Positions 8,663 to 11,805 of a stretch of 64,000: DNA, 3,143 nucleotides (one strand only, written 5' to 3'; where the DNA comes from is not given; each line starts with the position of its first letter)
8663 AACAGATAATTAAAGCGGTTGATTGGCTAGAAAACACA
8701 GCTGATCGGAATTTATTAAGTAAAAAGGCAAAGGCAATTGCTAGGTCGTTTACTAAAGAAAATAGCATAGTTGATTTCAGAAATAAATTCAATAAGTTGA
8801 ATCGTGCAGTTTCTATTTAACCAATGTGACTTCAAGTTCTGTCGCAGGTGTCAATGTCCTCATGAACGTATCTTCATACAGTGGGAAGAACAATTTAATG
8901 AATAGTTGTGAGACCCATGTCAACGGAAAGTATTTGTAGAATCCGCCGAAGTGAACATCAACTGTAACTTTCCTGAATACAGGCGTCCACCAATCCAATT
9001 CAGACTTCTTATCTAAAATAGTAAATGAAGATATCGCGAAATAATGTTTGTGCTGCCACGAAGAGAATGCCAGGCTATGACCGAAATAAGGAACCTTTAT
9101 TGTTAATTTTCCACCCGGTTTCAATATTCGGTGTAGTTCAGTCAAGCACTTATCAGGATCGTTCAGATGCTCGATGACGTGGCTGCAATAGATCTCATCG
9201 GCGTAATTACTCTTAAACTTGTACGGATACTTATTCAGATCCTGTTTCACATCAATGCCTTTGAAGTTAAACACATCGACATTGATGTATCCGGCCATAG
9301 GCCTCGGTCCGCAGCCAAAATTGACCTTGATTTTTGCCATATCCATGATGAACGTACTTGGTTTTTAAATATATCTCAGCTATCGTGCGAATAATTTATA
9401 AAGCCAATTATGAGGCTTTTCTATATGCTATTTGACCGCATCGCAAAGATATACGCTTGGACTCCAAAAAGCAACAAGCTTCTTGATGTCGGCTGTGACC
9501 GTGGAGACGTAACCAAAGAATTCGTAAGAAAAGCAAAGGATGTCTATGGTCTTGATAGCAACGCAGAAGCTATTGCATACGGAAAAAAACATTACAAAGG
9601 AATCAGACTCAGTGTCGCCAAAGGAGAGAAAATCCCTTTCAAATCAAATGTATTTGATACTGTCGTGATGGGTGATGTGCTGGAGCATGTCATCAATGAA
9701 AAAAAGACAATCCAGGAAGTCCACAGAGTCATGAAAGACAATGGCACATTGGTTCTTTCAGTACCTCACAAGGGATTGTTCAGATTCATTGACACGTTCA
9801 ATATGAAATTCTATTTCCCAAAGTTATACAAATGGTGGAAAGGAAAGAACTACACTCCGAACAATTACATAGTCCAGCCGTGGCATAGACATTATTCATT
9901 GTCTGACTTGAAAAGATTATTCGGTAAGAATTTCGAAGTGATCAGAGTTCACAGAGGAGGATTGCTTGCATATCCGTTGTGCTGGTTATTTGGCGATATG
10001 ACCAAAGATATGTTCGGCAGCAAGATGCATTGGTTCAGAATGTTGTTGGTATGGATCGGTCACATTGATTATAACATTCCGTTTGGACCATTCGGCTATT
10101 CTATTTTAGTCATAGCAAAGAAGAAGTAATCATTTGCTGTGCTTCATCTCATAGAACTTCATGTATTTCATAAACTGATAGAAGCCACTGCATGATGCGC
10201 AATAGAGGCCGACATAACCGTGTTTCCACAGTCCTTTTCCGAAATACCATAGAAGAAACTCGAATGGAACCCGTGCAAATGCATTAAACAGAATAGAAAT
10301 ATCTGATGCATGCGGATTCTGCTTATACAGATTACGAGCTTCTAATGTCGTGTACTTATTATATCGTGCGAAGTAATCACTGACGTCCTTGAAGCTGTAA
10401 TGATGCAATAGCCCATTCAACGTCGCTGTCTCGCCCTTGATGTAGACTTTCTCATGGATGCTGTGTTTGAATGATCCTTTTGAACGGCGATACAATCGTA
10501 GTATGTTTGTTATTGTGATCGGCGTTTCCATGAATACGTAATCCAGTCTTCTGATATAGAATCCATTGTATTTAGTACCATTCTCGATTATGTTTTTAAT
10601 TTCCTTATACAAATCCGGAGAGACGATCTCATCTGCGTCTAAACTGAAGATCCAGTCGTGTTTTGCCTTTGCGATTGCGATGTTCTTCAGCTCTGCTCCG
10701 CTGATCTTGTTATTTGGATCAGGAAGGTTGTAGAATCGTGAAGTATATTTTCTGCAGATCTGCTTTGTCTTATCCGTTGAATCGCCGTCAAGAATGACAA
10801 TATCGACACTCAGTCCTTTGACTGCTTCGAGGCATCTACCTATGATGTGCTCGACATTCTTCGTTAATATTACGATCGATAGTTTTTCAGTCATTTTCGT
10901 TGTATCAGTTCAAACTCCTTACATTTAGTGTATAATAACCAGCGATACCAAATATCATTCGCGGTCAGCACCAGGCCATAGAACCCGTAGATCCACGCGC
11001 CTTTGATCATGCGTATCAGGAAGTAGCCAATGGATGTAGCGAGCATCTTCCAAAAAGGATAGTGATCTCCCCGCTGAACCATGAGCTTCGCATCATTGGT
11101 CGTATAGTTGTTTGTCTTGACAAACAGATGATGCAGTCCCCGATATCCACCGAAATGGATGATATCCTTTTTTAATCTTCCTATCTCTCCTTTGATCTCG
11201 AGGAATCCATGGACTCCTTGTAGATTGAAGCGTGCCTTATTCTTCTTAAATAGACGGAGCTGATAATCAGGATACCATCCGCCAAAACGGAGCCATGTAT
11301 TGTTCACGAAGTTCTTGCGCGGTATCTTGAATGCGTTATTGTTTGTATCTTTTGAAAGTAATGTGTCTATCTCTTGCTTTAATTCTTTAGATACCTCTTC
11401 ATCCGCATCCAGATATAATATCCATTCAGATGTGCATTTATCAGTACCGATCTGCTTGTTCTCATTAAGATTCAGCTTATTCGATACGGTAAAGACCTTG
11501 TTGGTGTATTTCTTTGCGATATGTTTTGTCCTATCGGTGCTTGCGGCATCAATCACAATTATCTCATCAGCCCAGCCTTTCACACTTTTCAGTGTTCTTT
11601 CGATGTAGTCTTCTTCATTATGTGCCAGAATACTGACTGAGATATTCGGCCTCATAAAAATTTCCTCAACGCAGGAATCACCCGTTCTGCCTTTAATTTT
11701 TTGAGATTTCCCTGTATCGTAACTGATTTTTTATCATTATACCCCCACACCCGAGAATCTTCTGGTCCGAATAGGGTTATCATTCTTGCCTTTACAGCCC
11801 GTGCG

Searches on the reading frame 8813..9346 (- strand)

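Call 74: search_protein_families(library=pfam, proteins=[window:8813-9346:-], max_evalue=0.1)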
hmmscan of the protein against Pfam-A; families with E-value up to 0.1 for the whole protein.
window:8813-9346:- (177 aa): 8 families
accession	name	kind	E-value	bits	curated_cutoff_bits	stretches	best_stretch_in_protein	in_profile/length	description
PF08241.18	Methyltransf_11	-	3.4e-11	44.1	21.2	1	33-82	47-94/95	Methyltransferase domain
PF13489.12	Methyltransf_23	-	1.5e-10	41.4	27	1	10-104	29-136/164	Methyltransferase domain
PF08242.18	Methyltransf_12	-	2.9e-06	28.4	30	1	39-81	64-98/98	Methyltransferase domain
PF13847.12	Methyltransf_31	-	1.4e-05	25.3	27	1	35-87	61-113/145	Methyltransferase domain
PF13649.12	Methyltransf_25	-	1.5e-05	26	27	1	34-79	52-97/97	Methyltransferase domain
PF01209.24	Ubie_methyltran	-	0.0017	18.2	20.1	1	43-97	111-169/233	ubiE/COQ5 methyltransferase family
PF07021.18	MetW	-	0.0077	16.3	21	1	29-120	55-138/193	Methionine biosynthesis protein MetW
PF20922.3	Anamorsin_N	-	0.012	15.8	27.1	1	51-87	54-91/163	Anamorsin, N-terminal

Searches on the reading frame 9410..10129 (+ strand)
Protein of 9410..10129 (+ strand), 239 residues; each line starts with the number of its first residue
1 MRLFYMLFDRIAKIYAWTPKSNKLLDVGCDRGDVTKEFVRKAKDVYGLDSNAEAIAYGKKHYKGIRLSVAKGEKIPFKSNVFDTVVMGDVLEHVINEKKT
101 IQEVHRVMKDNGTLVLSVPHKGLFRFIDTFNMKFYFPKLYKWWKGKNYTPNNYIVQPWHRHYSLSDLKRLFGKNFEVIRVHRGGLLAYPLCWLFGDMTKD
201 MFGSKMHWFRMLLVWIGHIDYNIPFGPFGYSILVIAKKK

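Call 74: search_protein_families(library=pfam, proteins=[window:9410-10129:+], max_evalue=0.1)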
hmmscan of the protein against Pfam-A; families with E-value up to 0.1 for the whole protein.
window:9410-10129:+ (239 aa): 14 families
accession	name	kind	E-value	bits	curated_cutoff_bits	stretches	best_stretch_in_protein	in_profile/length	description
PF08241.18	Methyltransf_11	-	4.8e-19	69.2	21.2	1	25-116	1-95/95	Methyltransferase domain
PF13489.12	Methyltransf_23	-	2e-18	67.1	27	1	4-173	6-156/164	Methyltransferase domain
PF13847.12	Methyltransf_31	-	2.3e-15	57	27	1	21-120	4-113/145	Methyltransferase domain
PF13649.12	Methyltransf_25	-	4.9e-15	56.4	27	1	25-112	2-97/97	Methyltransferase domain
PF08242.18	Methyltransf_12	-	6.7e-11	43.2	30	1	25-114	1-98/98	Methyltransferase domain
PF01209.24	Ubie_methyltran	-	9.5e-11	41.9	20.1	1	20-173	47-210/233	ubiE/COQ5 methyltransferase family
PF07021.18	MetW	-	4.7e-07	30.1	21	1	12-126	5-117/193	Methionine biosynthesis protein MetW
PF05219.18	DREV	-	0.00012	21.7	26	1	11-118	81-188/265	DREV methyltransferase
PF12847.13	Methyltransf_18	-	0.0035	17.8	27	1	9-66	3-62/151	Methyltransferase domain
PF01555.25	N6_N4_Mtase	-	0.0035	17.7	26.7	1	98-150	33-88/221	DNA methylase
PF02353.26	CMAS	-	0.004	16.9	27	1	22-116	64-164/273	Mycolic acid cyclopropane synthetase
PF20922.3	Anamorsin_N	-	0.0042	17.2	27.1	1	75-118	45-89/163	Anamorsin, N-terminal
PF03141.22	Methyltransf_29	-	0.072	12.1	23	1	66-119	166-220/506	Putative S-adenosyl-L-methionine-dependent methyltransferase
PF05175.20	MTS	-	0.074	13.1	23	0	20-69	31-82/170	Methyltransferase small domain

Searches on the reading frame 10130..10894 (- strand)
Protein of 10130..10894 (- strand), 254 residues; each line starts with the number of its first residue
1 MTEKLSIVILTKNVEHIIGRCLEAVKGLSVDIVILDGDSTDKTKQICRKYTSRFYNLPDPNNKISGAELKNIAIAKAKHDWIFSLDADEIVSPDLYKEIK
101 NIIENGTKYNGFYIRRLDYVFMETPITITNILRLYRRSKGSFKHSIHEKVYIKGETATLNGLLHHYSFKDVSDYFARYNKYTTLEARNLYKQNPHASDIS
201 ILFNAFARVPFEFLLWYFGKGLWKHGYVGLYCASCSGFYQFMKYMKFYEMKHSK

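Call 74: search_protein_families(library=pfam, proteins=[window:10130-10894:-], max_evalue=0.1)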
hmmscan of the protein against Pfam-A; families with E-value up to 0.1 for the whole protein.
window:10130-10894:- (254 aa): 6 families
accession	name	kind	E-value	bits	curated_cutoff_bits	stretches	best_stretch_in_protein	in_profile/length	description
PF00535.33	Glycos_transf_2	-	9.4e-18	65.1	23.3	1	6-109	1-110/168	Glycosyl transferase family 2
PF13704.12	Glyco_tranf_2_4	-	8.2e-07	29.9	27.5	1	12-91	1-84/98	Glycosyl transferase family 2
PF10111.15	Glyco_tranf_2_2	-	8.9e-05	22.5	27.3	1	29-104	29-107/276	Glycosyltransferase like family 2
PF14480.11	DNA_pol3_a_NI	-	0.001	19.4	22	1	61-105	16-60/72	DNA polymerase III polC-type N-terminus I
PF13896.12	Glyco_transf_49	-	0.0031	17.3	27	1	69-136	121-195/329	Glycosyl-transferase for dystroglycan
PF13641.12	Glyco_tranf_2_3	-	0.048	14.1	27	1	5-105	3-112/230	Glycosyltransferase like family 2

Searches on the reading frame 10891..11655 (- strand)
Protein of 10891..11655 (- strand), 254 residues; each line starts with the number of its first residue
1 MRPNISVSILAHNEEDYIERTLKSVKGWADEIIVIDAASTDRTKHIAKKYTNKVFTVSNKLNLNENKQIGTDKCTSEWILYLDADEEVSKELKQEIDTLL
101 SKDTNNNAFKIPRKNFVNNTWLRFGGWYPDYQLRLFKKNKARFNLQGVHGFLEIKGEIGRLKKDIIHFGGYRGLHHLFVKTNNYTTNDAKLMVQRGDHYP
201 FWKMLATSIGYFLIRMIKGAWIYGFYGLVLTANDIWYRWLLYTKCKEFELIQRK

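Call 74: search_protein_families(library=pfam, proteins=[window:10891-11655:-], max_evalue=0.1)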
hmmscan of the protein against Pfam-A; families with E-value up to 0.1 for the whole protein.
window:10891-11655:- (254 aa): 3 families
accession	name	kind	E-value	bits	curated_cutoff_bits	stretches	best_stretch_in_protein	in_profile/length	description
PF00535.33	Glycos_transf_2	-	1.2e-21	77.8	23.3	1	6-139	1-140/168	Glycosyl transferase family 2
PF13704.12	Glyco_tranf_2_4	-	8.8e-06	26.6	27.5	1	12-86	1-82/98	Glycosyl transferase family 2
PF10111.15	Glyco_tranf_2_2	-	2.2e-05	24.5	27.3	1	8-91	5-97/276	Glycosyltransferase like family 2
